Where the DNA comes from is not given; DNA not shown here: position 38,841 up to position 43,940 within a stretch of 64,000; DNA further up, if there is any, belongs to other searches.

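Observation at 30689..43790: Convergent pair of giant terminator, coiled-coil ruler and polymerase glycan synthases, one with a sulfotransferase-like cap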

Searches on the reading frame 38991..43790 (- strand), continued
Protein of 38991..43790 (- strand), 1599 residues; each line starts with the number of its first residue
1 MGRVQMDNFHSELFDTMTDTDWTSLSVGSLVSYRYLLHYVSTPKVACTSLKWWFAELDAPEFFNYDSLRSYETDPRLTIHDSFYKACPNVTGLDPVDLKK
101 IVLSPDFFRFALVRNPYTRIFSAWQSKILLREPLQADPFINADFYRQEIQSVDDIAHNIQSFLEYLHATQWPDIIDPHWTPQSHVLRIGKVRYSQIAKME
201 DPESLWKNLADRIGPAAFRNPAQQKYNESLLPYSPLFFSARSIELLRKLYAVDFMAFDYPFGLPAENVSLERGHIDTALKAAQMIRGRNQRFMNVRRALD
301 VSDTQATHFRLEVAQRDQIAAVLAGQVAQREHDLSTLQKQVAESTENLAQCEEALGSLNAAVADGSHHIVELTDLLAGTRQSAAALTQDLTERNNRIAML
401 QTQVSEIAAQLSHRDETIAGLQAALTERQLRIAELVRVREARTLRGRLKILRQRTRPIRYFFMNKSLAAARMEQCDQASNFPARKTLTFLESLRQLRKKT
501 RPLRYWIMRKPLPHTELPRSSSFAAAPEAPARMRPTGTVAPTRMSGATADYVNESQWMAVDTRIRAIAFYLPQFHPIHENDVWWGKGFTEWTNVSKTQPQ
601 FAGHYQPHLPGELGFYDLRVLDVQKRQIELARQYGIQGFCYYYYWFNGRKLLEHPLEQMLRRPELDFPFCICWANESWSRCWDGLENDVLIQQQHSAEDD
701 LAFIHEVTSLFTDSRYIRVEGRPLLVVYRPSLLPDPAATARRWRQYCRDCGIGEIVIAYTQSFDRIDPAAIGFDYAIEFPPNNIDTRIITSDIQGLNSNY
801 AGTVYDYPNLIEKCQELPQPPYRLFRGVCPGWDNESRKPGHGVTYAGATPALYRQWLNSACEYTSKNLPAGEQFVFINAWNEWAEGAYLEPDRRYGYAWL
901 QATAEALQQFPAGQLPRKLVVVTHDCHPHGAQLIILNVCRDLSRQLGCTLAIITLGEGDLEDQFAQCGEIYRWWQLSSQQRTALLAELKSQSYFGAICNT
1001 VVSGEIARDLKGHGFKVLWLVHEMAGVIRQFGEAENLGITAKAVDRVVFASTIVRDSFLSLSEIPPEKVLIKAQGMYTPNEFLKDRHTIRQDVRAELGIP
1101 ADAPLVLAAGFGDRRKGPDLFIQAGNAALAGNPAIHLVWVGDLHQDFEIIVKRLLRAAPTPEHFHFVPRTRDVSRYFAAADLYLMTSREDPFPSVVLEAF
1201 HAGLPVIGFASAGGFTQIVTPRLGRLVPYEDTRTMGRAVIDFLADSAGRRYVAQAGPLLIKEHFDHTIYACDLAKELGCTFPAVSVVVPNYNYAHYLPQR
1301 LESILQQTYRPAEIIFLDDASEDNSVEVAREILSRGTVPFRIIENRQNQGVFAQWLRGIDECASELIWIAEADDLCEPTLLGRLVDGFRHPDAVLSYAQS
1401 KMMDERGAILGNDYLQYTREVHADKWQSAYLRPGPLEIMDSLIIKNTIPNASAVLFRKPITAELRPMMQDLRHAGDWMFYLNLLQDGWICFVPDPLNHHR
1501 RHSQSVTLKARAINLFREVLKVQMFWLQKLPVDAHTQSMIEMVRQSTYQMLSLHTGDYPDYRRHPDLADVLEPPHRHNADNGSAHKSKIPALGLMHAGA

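Call 23: find_encoding_contigs(protein=P0017, flank=10000, max_places=2)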
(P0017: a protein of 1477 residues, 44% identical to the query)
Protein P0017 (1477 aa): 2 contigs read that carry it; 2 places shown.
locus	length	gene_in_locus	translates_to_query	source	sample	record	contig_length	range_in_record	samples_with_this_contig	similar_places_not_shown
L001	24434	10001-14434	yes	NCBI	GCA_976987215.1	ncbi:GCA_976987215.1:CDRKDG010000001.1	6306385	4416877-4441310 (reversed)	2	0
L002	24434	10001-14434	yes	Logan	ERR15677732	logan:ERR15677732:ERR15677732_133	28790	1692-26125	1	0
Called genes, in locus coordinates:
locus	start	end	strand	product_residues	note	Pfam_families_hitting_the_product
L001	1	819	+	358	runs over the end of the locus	PF01073:3Beta_HSD, PF01370:Epimerase, PF02719:Polysacc_synt_2, PF04321:RmlD_sub_bind, PF07993:NAD_binding_4, PF16363:GDP_Man_Dehyd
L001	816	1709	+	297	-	PF01370:Epimerase, PF02719:Polysacc_synt_2 (weak), PF04321:RmlD_sub_bind, PF16363:GDP_Man_Dehyd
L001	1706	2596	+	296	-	PF00483:NTP_transferase, PF12804:NTP_transf_3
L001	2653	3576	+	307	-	PF00535:Glycos_transf_2, PF13641:Glyco_tranf_2_3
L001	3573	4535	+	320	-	PF01073:3Beta_HSD, PF01370:Epimerase, PF04321:RmlD_sub_bind, PF05368:NmrA (faint), PF13460:NAD_binding_10, PF16363:GDP_Man_Dehyd, PF02719:Polysacc_synt_2, PF07993:NAD_binding_4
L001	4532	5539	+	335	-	PF00953:Glycos_transf_4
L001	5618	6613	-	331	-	PF00535:Glycos_transf_2, PF13641:Glyco_tranf_2_3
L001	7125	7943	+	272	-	PF01061:ABC2_membrane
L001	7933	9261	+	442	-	PF00005:ABC_tran, PF14524:Wzt_C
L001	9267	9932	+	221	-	-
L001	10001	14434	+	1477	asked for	PF03567:Sulfotransfer_2, PF14307:Glyco_tran_WbsX, PF20706:GT4-conflict (faint), PF00534:Glycos_transf_1, PF13692:Glyco_trans_1_4, PF00535:Glycos_transf_2, PF13641:Glyco_tranf_2_3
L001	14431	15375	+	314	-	PF01073:3Beta_HSD, PF01370:Epimerase, PF02719:Polysacc_synt_2, PF04321:RmlD_sub_bind, PF16363:GDP_Man_Dehyd, PF13460:NAD_binding_10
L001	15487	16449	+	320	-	PF00535:Glycos_transf_2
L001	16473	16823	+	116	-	PF10639:TMEM234 (weak)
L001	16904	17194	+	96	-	-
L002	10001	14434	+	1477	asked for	PF03567:Sulfotransfer_2, PF14307:Glyco_tran_WbsX, PF20706:GT4-conflict (faint), PF00534:Glycos_transf_1, PF13692:Glyco_trans_1_4, PF00535:Glycos_transf_2, PF13641:Glyco_tranf_2_3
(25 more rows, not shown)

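Call 26: find_encoding_contigs(protein=P0003, flank=10000, max_places=2)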
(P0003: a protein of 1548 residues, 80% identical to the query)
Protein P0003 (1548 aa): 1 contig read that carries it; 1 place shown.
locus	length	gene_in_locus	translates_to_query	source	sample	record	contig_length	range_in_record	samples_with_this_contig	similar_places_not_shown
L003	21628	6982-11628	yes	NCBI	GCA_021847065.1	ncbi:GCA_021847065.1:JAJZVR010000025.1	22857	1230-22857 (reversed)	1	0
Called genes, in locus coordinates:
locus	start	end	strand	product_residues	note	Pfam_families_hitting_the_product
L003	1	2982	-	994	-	?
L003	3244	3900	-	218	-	PF08241:Methyltransf_11, PF13847:Methyltransf_31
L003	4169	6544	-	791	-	-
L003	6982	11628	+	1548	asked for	PF03567:Sulfotransfer_2, PF14307:Glyco_tran_WbsX, PF00534:Glycos_transf_1, PF13692:Glyco_trans_1_4, PF20706:GT4-conflict (faint), PF00535:Glycos_transf_2, PF13641:Glyco_tranf_2_3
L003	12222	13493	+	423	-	PF13173:AAA_14, PF13635:DUF4143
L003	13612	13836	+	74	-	-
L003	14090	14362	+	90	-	-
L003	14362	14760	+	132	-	PF01850:PIN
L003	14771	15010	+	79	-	-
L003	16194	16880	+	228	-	PF08241:Methyltransf_11, PF08242:Methyltransf_12 (weak), PF13649:Methyltransf_25 (weak), PF13847:Methyltransf_31 (weak)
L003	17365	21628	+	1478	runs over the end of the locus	PF01209:Ubie_methyltran, PF08241:Methyltransf_11, PF08242:Methyltransf_12, PF13489:Methyltransf_23, PF13649:Methyltransf_25, PF13847:Methyltransf_31, PF00535:Glycos_transf_2, PF13641:Glyco_tranf_2_3, +9 more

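Call 27: find_encoding_contigs(protein=P0018, flank=10000, max_places=1)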
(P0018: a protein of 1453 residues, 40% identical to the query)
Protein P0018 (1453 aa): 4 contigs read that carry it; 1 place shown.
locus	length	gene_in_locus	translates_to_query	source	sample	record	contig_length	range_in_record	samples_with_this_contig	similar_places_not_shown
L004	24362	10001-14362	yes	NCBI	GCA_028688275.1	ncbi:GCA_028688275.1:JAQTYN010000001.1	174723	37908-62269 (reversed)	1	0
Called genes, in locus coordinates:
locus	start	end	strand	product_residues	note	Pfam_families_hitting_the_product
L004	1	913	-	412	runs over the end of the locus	PF04932:Wzy_C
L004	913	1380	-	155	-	-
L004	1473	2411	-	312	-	PF00294:PfkB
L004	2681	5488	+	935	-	PF03477:ATP-cone, PF00317:Ribonuc_red_lgN, PF02867:Ribonuc_red_lgC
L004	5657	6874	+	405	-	PF00268:Ribonuc_red_sm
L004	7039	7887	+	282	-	PF01061:ABC2_membrane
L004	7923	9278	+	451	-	PF13476:AAA_23 (weak), PF00005:ABC_tran, PF14524:Wzt_C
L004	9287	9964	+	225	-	-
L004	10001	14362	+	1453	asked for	PF03567:Sulfotransfer_2, PF14307:Glyco_tran_WbsX, PF00534:Glycos_transf_1, PF13692:Glyco_trans_1_4, PF13641:Glyco_tranf_2_3, PF00535:Glycos_transf_2, PF10111:Glyco_tranf_2_2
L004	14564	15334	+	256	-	PF13489:Methyltransf_23 (weak), PF08241:Methyltransf_11, PF13847:Methyltransf_31 (weak), PF13649:Methyltransf_25 (faint)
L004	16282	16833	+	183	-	-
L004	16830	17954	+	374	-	PF01757:Acyl_transf_3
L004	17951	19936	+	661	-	-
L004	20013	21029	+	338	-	PF00535:Glycos_transf_2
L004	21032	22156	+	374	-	PF00070:Pyr_redox (faint), PF01266:DAO, PF07992:Pyr_redox_2 (faint)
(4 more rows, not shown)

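Call 28: find_related_loci(query=window:38991-43790:-, collection=genome_contigs, flank=10000)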
Query window:38991-43790:- (1599 aa) in genome_contigs; peptide patterns used: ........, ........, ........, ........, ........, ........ (x = any residue, [..] = any of these).
600 stretches matched a pattern (row limit reached: there are more); 592 encode a relative of the query (tblastn E <= 1e-3); the best 80 are kept; 80 distinct loci.
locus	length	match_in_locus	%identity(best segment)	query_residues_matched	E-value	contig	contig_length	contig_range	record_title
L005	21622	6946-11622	80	5-1598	0e+0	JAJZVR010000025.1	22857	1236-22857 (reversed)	MAG: Planctomycetota bacterium isolate SKS5.bin63 NODE_3879_length_22857_cov_6.864188, whole genome shotgun sequence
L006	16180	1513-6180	79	2-1598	0e+0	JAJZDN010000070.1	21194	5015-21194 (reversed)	MAG: Planctomycetota bacterium isolate JA4.bin8 NODE_2154_length_21194_cov_2.492144, whole genome shotgun sequence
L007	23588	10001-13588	40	389-1567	0e+0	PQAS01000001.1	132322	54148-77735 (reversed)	MAG: Candidatus Methanoperedenaceae archaeon isolate FeB_1 FeB1_1, whole genome shotgun sequence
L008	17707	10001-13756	41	327-1555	0e+0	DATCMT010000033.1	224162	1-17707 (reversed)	MAG TPA_asm: Rhodanobacter sp. isolate SMAG_U7156 k141_40324, whole genome shotgun sequence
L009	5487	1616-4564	44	561-1545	0e+0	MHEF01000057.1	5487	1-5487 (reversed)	MAG: Nitrospirae bacterium RBG_13_39_12 RBG_13_scaffold_19336, whole genome shotgun sequence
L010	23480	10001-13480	41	366-1523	0e+0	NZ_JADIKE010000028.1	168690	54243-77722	Dyella flava strain DHOC52 NODE_12_length_168690_cov_126.655132, whole genome shotgun sequence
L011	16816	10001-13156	44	544-1584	0e+0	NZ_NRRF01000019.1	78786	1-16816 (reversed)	Thiocystis violacea strain DSM 208 scaffold0019, whole genome shotgun sequence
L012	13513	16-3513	40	352-1523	0e+0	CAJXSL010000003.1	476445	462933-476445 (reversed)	MAG TPA_asm: uncultured Desulfobacteraceae bacterium isolate SRR6201696_bin.17_MetaBAT_v2.12.1_MAG genome assembly, cont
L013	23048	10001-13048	43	542-1551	0e+0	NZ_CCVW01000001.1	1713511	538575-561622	Legionella massiliensis strain LegA, whole genome shotgun sequence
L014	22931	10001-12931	45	565-1533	0e+0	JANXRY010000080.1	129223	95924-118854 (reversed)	MAG: Gammaproteobacteria bacterium isolate 336R_metabat_388_sub 336R_k141_1931323, whole genome shotgun sequence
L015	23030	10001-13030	45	565-1567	0e+0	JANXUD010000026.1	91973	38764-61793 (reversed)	MAG: Gammaproteobacteria bacterium isolate 339R_metabat_265 339R_k141_658477, whole genome shotgun sequence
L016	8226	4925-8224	42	403-1500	0e+0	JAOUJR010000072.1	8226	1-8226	MAG: Nitrospirota bacterium isolate 8_1_Jan_SF_Bin13 8_1_Jan_SF_Bin13_scaffold_5262_c1, whole genome shotgun sequence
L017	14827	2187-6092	39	297-1525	0e+0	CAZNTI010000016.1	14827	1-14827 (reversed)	MAG TPA_asm: uncultured Terricaulis sp. isolate SRP287051_co1_199 genome assembly, contig: NODE_5428_length_14827_cov_6.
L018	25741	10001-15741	43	564-1537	0e+0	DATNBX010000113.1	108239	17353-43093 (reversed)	MAG TPA_asm: Ramlibacter sp. isolate SMAG_U11199 k141_1991693, whole genome shotgun sequence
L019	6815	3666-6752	41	567-1561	0e+0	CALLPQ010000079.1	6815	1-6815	MAG: uncultured Parvularculaceae bacterium isolate H4_Bin_Bin_153_1 genome assembly, contig: c_000000498950, whole genom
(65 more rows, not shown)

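Call 41: search_solved_structures(query=window:38991-43790:-, max_evalue=0.01)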
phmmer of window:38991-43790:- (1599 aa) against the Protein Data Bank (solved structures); distinct sequences matched with E-value up to 0.01: 33.
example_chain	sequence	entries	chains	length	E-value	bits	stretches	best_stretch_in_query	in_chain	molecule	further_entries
6kih_A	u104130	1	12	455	9e-13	49.8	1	1091-1270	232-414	Tll1590 protein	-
2z87_A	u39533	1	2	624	4e-12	47.7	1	1281-1415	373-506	Chondroitin synthase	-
2z86_A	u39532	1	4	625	4e-12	47.7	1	1281-1415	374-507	Chondroitin synthase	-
8vh7_A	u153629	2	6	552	1.1e-11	46.3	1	1272-1386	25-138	Heparosan synthase B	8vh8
8viw_A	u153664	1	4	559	1.1e-11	46.2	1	1272-1386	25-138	Heparosan synthase B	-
3bcv_A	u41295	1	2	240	2.3e-08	35.2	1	1281-1387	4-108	Putative glycosyltransferase protein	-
2iv7_A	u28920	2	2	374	5.8e-08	33.9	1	1062-1227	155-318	LIPOPOLYSACCHARIDE CORE BIOSYNTHESIS PROTEIN RFAG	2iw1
5hea_A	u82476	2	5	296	6.1e-08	33.8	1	1283-1384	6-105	Putative glycosyltransferase (GalT1)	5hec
3okc_A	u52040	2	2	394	1.1e-06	29.7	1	1092-1263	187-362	GDP-mannose-dependent alpha-(1-6)-phosphatidylinositol monomannoside mannosyltransferase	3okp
3oka_A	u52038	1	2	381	1.1e-06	29.6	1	1092-1261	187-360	GDP-mannose-dependent alpha-(1-6)-phosphatidylinositol monomannoside mannosyltransferase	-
1h7l_A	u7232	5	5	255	2.3e-06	28.6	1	1282-1402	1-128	SPORE COAT POLYSACCHARIDE BIOSYNTHESIS PROTEIN SPSA | PROTEIN (SPORE COAT POLYSACCHARIDE BIOSYNTHESIS PROTEIN SPSA)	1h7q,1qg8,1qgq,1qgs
5mlz_A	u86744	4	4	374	2.6e-06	28.4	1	1264-1391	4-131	Dolichol monophosphate mannose synthase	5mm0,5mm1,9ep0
8b5s_B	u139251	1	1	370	4.1e-05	24.5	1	1085-1263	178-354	UDP-glucose:(Heptosyl) LPS alpha 1,3-glucosyltransferase WaaG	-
8b5q_A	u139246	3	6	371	4.1e-05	24.5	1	1085-1263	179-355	UDP-glucose:(Heptosyl) LPS alpha 1,3-glucosyltransferase WaaG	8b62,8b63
8b5s_A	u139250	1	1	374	4.1e-05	24.5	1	1085-1263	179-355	UDP-glucose:(Heptosyl) LPS alpha 1,3-glucosyltransferase WaaG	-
2jjm_A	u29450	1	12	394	0.00037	21.3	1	1076-1256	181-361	GLYCOSYL TRANSFERASE, GROUP 1 FAMILY PROTEIN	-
3mbo_A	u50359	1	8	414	0.00041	21.1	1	1076-1256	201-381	Glycosyltransferase, group 1 family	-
9bhc_C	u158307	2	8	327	0.0013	19.4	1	1282-1496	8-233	Undecaprenyl-phosphate 4-deoxy-4-formamido-L-arabinose transferase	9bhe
6yv7_B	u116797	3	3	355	0.0013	19.4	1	1282-1376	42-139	Glycosyl transferase, family 2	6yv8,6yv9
6yv7_A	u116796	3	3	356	0.0013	19.4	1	1282-1376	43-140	Glycosyl transferase, family 2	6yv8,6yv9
8vxh_A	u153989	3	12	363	0.0016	19.1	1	1282-1496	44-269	Undecaprenyl-phosphate 4-deoxy-4-formamido-L-arabinose transferase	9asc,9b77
6h1j_A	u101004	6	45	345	0.0017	19.1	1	1282-1383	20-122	Probable ss-1,3-N-acetylglucosaminyltransferase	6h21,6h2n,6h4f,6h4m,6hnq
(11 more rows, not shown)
